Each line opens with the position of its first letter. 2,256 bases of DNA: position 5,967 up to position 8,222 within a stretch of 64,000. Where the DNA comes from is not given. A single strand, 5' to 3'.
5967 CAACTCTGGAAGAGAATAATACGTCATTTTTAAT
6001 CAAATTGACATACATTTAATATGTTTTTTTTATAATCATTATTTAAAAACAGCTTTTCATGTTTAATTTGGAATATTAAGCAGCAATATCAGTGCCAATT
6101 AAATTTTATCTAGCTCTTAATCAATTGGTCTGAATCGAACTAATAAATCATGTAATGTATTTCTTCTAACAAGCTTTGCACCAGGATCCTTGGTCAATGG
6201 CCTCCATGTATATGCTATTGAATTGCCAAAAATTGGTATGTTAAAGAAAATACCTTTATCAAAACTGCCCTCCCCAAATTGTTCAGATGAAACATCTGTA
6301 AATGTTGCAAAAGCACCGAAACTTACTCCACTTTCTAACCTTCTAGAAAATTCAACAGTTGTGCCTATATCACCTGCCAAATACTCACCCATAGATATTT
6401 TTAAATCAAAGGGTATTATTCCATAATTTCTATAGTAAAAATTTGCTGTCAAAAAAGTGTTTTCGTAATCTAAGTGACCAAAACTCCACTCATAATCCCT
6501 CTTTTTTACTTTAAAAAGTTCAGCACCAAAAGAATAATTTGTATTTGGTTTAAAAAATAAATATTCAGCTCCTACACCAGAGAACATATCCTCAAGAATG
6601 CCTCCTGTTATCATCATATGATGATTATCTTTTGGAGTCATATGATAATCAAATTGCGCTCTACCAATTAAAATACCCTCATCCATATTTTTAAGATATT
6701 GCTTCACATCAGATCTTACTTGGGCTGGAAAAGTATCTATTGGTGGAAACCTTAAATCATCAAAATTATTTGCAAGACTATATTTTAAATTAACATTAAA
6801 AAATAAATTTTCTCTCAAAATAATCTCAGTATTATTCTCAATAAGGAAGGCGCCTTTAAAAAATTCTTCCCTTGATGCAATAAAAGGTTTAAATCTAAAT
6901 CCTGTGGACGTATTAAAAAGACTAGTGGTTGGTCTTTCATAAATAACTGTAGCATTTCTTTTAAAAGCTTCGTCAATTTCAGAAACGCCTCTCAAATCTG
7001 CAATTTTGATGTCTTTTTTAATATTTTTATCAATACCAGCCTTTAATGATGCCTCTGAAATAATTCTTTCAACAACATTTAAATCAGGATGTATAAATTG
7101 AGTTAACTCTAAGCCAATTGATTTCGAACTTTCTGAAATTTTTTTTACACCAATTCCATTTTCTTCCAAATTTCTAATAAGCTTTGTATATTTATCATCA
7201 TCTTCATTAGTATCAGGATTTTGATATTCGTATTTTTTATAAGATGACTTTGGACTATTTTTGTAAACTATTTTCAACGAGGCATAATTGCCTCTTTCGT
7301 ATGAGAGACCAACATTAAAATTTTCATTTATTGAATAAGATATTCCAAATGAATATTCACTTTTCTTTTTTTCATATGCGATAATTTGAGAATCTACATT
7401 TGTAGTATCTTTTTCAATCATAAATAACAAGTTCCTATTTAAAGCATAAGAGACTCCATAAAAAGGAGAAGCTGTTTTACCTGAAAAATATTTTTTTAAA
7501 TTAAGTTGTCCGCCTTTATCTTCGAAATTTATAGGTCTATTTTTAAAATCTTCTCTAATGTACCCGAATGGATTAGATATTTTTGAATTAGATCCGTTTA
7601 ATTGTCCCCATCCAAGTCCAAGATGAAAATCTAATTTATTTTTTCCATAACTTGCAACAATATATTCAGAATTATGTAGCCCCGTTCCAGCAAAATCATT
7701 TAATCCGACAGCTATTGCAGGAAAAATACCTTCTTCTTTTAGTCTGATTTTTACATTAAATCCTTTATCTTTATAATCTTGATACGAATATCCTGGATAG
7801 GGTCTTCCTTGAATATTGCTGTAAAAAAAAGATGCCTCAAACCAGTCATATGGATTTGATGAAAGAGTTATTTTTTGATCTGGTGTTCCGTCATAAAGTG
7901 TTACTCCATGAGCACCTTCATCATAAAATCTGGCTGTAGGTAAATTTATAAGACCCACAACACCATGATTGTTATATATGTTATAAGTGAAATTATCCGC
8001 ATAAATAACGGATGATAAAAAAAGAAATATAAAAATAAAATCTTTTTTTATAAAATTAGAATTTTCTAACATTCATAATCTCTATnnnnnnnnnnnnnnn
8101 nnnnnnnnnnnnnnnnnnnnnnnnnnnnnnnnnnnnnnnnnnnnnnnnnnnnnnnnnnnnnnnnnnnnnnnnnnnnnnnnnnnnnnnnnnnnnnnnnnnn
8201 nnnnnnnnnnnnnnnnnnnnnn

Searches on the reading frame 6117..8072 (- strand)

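Call 74: search_protein_families(library=pfam, proteins=[window:6117-8072:-], max_evalue=0.00001)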
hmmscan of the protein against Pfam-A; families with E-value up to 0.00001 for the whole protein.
window:6117-8072:- (651 aa): 1 family
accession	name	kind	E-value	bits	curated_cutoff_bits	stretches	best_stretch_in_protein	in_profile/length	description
PF06082.17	YjbH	-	2.5e-123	413.6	24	2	374-644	385-656/658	Exopolysaccharide biosynthesis protein YbjH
